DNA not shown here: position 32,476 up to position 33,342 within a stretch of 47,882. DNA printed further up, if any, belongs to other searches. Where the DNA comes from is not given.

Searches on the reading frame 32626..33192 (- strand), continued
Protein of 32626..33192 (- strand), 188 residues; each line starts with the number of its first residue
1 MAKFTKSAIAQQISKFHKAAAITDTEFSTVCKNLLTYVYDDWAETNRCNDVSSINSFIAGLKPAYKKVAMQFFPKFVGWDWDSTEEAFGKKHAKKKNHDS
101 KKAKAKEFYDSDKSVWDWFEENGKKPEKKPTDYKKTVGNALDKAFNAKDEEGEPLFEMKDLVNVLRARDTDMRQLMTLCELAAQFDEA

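Call 80: get_annotated_region(hit=H105, flank=3500)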
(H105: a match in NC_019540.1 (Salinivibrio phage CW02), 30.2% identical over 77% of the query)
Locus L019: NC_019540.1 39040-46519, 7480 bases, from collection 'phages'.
description: Salinivibrio phage CW02, complete genome.
organism: Salinivibrio phage CW02 (NCBI taxid 1161935)
taxonomy: Viruses; Duplodnaviria; Heunggongvirae; Uroviricota; Caudoviricetes; Zobellviridae; Salinovirus; Salinovirus utanense
host: Salinivibrio costicola; source: -; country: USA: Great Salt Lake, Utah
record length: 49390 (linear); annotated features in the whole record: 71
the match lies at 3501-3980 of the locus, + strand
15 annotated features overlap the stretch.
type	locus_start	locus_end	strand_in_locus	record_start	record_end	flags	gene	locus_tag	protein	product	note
CDS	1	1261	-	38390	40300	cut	-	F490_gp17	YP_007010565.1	hypothetical protein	gp54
CDS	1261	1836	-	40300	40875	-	-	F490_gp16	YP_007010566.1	hypothetical protein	gp55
CDS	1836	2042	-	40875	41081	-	-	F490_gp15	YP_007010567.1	holin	gp56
CDS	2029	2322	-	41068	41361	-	-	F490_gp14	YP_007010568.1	hypothetical protein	gp57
CDS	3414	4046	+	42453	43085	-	-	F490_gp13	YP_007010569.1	hypothetical protein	gp58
CDS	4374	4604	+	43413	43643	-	-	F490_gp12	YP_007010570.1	hypothetical protein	gp59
CDS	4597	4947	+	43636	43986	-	-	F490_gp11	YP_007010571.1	hypothetical protein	gp60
tRNA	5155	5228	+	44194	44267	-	-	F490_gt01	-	tRNA-Arg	-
CDS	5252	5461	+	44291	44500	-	-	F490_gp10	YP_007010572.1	hypothetical protein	gp61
CDS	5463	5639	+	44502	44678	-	-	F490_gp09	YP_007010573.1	hypothetical protein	gp62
CDS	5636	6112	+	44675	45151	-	-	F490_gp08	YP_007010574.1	DNA binding protein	gp63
CDS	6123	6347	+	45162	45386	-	-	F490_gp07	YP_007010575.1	hypothetical protein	gp64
CDS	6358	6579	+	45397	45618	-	-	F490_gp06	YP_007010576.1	hypothetical protein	gp65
CDS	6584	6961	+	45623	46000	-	-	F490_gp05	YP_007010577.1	hypothetical protein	gp66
CDS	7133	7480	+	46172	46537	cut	-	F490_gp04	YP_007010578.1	endolysin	gp67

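Call 81: get_annotated_region(hit=H84, flank=3500)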
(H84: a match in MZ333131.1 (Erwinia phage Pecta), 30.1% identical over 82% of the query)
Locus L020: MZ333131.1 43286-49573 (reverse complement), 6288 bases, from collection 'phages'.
description: Erwinia phage Pecta, complete genome.
organism: Erwinia phage Pecta (NCBI taxid 2851070)
taxonomy: Viruses; Duplodnaviria; Heunggongvirae; Uroviricota; Caudoviricetes; Zobellviridae; Citrovirus
host: Erwinia sp.; source: organic waste; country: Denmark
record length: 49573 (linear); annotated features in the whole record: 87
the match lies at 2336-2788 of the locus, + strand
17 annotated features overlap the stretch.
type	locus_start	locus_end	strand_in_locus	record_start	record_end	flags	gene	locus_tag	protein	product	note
CDS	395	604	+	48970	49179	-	-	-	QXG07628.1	hypothetical protein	-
CDS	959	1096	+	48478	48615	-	-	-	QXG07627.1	hypothetical protein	-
CDS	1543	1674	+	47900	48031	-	-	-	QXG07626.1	hypothetical protein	-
CDS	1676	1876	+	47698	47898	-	-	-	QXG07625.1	hypothetical protein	-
CDS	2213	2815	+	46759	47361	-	-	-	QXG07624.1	hypothetical protein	-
CDS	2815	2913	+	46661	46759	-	-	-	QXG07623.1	hypothetical protein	-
CDS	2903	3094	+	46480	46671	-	-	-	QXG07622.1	hypothetical protein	-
CDS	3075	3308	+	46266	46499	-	-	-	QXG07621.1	hypothetical protein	-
CDS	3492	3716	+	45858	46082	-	-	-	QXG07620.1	hypothetical protein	-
CDS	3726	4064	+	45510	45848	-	-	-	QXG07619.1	hypothetical protein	-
CDS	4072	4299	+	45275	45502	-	-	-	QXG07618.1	hypothetical protein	-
CDS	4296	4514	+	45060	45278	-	-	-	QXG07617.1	hypothetical protein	-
CDS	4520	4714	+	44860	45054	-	-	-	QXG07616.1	hypothetical protein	-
CDS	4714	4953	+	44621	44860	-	-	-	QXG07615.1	hypothetical protein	-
CDS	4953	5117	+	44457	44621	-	-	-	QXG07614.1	hypothetical protein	-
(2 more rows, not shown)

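Call 101: get_annotated_region(hit=H102, flank=3500)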
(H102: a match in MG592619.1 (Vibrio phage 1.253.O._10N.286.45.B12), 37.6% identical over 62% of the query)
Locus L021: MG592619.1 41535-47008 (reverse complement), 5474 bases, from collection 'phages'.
description: Vibrio phage 1.253.O._10N.286.45.B12, partial genome.
organism: Vibrio phage 1.253.O._10N.286.45.B12 (NCBI taxid 1881270)
taxonomy: Viruses; Duplodnaviria; Heunggongvirae; Uroviricota; Caudoviricetes; Zobellviridae
host: Vibrio cyclitrophicus; source: iron chloride precipitation of 0.2um-filtered seawater, resuspended in oxalate solution; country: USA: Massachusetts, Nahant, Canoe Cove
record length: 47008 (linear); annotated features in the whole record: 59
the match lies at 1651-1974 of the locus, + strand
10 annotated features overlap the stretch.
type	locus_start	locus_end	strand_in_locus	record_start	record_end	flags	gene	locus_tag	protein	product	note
CDS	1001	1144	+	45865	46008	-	-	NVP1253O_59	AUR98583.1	TMhelix containing protein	NVP1253O_59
CDS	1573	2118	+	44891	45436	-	-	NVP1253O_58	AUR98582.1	hypothetical protein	NVP1253O_58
CDS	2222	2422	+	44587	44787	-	-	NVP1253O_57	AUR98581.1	TMhelix containing protein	NVP1253O_57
CDS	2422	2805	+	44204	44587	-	-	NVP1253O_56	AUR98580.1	hypothetical protein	NVP1253O_56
CDS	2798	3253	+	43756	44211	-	-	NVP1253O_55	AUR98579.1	coil containing protein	NVP1253O_55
CDS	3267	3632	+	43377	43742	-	-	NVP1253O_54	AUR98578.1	TMhelix containing protein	NVP1253O_54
CDS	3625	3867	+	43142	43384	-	-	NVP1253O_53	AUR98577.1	TMhelix containing protein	NVP1253O_53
CDS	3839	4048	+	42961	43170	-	-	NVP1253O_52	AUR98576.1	TMhelix containing protein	NVP1253O_52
CDS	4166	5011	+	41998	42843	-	-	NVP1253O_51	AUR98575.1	hypothetical protein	NVP1253O_51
CDS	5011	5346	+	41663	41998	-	-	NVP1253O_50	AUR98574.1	hypothetical protein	NVP1253O_50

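Call 102: get_annotated_region(hit=H79, flank=3500)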
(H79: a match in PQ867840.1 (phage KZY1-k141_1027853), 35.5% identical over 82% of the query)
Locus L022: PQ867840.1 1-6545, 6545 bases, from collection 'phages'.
description: Phage KZY1-k141_1027853, complete genome.
organism: phage KZY1-k141_1027853 (NCBI taxid 3405093)
taxonomy: Viruses; Duplodnaviria; Heunggongvirae; Uroviricota; Caudoviricetes; Zobellviridae
host: -; source: Crassostrea hongkongensis; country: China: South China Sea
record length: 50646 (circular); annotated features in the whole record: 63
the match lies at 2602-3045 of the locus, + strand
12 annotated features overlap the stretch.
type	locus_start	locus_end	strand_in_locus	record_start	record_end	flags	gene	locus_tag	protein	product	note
CDS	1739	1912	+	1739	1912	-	-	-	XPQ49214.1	hypothetical protein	ORF1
CDS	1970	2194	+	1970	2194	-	-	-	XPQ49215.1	hypothetical protein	ORF2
CDS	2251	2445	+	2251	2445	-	-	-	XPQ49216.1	hypothetical protein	ORF3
CDS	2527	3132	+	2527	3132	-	-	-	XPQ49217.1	hypothetical protein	ORF4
CDS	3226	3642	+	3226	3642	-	-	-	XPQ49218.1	hypothetical protein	ORF5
CDS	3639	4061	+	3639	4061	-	-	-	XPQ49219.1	hypothetical protein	ORF6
CDS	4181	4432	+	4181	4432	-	-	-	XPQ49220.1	hypothetical protein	ORF7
CDS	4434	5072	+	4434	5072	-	-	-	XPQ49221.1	serine protease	ORF8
CDS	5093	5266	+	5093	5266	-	-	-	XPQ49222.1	hypothetical protein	ORF9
CDS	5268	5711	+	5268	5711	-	-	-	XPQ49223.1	hypothetical protein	ORF10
CDS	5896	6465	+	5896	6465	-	-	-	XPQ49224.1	gamma-glutamyl hydrolase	ORF11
CDS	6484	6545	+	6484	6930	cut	-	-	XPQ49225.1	gamma-glutamyl cyclotransferase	ORF12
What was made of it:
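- Other Zobellviridae express the homologous protein without adjacent large gaps (calls 101, 102).
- Tried and rejected: Its homologues in phages 1.253.O and KZY1 lack adjacent large gaps (calls 101, 102).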

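Call 105: search_protein_families(library=ncbifam, proteins=[window:32626-33192:-], max_evalue=0.01)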
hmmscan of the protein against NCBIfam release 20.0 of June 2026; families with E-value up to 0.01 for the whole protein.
window:32626-33192:- (188 aa): 1 family
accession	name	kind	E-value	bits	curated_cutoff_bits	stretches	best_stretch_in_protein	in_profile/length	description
TIGR03743.1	SXT_TraD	subfamily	0.0046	15.5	366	1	7-111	258-356/636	conjugative transfer system coupling protein TraD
